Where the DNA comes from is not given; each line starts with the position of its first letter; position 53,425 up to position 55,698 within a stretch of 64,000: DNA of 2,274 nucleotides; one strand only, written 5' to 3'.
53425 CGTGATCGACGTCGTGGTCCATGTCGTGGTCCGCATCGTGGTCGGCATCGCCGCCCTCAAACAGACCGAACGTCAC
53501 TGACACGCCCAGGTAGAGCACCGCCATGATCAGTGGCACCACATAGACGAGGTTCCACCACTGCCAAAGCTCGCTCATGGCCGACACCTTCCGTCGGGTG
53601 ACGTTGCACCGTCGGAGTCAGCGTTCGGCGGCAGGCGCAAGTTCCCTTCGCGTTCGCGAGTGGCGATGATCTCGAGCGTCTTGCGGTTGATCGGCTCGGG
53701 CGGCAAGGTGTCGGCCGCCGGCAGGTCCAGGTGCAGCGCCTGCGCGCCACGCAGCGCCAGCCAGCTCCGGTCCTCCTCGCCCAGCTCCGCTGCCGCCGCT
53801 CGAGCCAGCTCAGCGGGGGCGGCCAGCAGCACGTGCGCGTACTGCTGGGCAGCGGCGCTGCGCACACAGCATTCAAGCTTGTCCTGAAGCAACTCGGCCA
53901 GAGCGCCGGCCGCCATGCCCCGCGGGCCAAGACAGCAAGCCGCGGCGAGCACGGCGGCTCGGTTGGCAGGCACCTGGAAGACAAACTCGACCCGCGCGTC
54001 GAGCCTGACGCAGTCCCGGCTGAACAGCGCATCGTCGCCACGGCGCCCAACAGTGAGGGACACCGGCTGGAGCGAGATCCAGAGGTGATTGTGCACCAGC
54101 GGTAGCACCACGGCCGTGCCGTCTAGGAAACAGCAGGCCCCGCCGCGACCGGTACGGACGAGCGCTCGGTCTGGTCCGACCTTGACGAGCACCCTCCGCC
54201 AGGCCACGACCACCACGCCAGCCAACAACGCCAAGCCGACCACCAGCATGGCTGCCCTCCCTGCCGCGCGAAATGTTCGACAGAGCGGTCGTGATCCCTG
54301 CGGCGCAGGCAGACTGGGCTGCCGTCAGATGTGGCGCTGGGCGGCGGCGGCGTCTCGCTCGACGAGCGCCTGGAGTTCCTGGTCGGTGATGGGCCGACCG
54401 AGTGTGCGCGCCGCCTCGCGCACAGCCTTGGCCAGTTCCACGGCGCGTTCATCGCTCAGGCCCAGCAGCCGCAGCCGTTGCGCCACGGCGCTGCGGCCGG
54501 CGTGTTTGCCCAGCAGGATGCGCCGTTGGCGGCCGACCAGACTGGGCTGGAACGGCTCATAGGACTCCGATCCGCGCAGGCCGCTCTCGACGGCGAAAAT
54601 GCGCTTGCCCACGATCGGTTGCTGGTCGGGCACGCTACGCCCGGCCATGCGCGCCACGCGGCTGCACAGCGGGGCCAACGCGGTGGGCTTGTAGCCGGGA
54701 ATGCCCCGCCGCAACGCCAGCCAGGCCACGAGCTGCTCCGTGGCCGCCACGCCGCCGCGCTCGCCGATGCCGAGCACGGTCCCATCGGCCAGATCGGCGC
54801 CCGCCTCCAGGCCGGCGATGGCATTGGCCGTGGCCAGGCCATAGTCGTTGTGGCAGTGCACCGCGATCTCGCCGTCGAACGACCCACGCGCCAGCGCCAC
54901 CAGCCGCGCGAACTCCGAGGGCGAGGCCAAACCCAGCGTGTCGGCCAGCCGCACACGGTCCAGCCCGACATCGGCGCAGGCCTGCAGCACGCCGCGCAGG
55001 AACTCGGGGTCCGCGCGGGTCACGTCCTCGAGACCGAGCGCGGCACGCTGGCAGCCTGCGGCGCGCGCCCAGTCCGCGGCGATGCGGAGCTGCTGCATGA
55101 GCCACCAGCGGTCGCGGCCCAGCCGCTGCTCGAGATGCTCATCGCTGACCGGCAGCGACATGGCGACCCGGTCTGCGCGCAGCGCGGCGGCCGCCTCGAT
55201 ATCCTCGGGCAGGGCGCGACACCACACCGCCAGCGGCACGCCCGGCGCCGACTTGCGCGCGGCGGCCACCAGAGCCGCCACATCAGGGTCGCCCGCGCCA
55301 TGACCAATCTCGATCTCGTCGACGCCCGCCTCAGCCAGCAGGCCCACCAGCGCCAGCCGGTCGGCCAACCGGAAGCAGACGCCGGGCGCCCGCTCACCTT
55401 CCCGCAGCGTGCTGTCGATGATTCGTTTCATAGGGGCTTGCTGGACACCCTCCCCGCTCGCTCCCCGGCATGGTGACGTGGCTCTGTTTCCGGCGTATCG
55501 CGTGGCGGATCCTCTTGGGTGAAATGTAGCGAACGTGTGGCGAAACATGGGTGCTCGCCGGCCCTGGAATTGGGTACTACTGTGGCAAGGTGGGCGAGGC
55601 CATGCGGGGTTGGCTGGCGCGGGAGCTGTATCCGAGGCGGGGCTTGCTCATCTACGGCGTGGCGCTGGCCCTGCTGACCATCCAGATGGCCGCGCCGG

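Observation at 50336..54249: Flotillin / NfeD(YqiJ)-like / short SPFH operon terminating in a K+-channel-like gene with a GYAD filter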

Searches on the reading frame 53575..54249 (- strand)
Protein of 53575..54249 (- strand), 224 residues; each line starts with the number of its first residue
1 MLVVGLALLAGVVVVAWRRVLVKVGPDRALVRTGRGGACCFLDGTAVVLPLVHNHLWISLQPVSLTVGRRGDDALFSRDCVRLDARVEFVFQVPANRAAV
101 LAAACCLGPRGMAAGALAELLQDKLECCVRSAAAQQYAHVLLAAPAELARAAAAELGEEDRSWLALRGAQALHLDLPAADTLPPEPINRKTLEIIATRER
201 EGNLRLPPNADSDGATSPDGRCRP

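Call 3: search_protein_families(library=pfam, proteins=[window:53575-54249:-], max_evalue=0.01)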
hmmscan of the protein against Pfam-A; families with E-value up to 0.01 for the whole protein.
window:53575-54249:- (224 aa): 1 family
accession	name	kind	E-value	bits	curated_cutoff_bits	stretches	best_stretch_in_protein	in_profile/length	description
PF01145.31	Band_7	-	7.9e-05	23.2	23.6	1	23-159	2-129/176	SPFH domain / Band 7 family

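Call 4: search_protein_families(library=ncbifam, proteins=[window:53575-54249:-], max_evalue=0.01)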
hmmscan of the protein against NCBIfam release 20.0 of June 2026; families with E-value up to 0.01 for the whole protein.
window:53575-54249:- (224 aa): 0 families

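Call 26: search_protein_families(library=padloc, proteins=[window:53575-54249:-], max_evalue=0.01)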
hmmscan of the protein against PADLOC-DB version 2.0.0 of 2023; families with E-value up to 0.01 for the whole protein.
window:53575-54249:- (224 aa): 0 families

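Call 51: find_homologous_proteins(query=window:53575-54249:-, max_evalue=0.001)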
Query window:53575-54249:- (224 aa): 1 proteins with E <= 0.001 among 8000 candidates.
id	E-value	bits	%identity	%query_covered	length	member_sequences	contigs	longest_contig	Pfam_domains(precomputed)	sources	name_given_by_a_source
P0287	3.8e-139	480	100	100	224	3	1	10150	-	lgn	-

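Call 54: find_encoding_contigs(protein=P0287, flank=6000, max_places=3)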
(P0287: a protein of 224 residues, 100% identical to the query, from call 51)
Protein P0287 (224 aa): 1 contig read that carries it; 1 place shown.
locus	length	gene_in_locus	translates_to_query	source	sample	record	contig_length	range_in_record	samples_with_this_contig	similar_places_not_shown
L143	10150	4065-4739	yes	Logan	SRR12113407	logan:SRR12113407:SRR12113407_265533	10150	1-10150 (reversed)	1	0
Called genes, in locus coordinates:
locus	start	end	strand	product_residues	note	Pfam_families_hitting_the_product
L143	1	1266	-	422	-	?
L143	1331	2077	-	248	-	-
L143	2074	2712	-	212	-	-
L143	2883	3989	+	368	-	PF00682:HMGL-like, PF22617:HCS_D2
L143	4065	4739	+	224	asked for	-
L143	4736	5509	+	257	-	-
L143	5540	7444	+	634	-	PF01145:Band_7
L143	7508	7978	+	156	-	PF07885:Ion_trans_2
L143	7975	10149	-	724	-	?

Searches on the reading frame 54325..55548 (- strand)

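Call 3: search_protein_families(library=pfam, proteins=[window:54325-55548:-], max_evalue=0.01)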
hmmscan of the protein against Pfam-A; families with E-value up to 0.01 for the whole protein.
window:54325-55548:- (407 aa): 2 families
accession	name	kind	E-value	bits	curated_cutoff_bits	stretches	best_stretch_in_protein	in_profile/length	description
PF00682.25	HMGL-like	-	8.8e-55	186.3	29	1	42-286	3-248/260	HMGL-like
PF22617.1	HCS_D2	-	7.8e-09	36.2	27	1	312-379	1-77/82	Homocitrate synthase post-HMGL domain-like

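Call 4: search_protein_families(library=ncbifam, proteins=[window:54325-55548:-], max_evalue=0.01)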
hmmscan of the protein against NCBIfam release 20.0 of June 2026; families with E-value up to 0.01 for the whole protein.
window:54325-55548:- (407 aa): 27 families (the best 25 are shown)
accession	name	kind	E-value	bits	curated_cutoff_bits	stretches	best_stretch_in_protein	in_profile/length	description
TIGR02660.1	nifV_homocitr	equivalog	2.7e-92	309.9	462.9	1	43-395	4-364/365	homocitrate synthase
NF002085.0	PRK00915.1-2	subfamily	8.6e-75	252.4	517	1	40-398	13-378/504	2-isopropylmalate synthase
TIGR02090.1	LEU1_arch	subfamily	1.6e-70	238.1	484.75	1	42-396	2-363/363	isopropylmalate/citramalate/homocitrate synthases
TIGR02146.1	LysS_fung_arch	equivalog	2.5e-61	207.8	413.55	1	43-369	1-334/344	homocitrate synthase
NF002086.0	PRK00915.1-3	equivalog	5.4e-60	203.3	532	1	42-403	8-388/516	2-isopropylmalate synthase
NF041069.1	IPMS_Sufob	equivalog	2.9e-56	191.4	600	1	42-397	2-366/371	isopropylmalate synthase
NF002087.0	PRK00915.1-4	equivalog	8.1e-50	169.8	729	1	43-404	9-390/516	2-isopropylmalate synthase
TIGR00973.1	leuA_bact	equivalog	1.4e-49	168.9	598.7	1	43-401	4-381/494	2-isopropylmalate synthase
NF002088.0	PRK00915.1-5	equivalog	2.6e-48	164.8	697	1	42-403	5-385/514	2-isopropylmalate synthase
NF002084.0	PRK00915.1-1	equivalog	6.7e-33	114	748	1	43-368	7-350/523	2-isopropylmalate synthase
TIGR00977.1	citramal_synth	equivalog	2.2e-31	108.7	450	2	175-369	147-352/526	citramalate synthase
NF042433.1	CitmalDyn_Leptosp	equivalog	1e-24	87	950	1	135-371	108-354/514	(R)-citramalate synthase CimA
NF042434.1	IPMS_Lepto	equivalog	5.9e-23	81.4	500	1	43-381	8-371/374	2-isopropylmalate synthase LeuA2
NF006049.0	PRK08195.1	subfamily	1.2e-18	67.2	229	2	178-278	144-246/344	4-hyroxy-2-oxovalerate/4-hydroxy-2-oxopentanoic acid aldolase,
TIGR03217.1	4OH_2_O_val_ald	equivalog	6.1e-16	58.5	286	2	179-277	140-240/334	4-hydroxy-2-oxovalerate aldolase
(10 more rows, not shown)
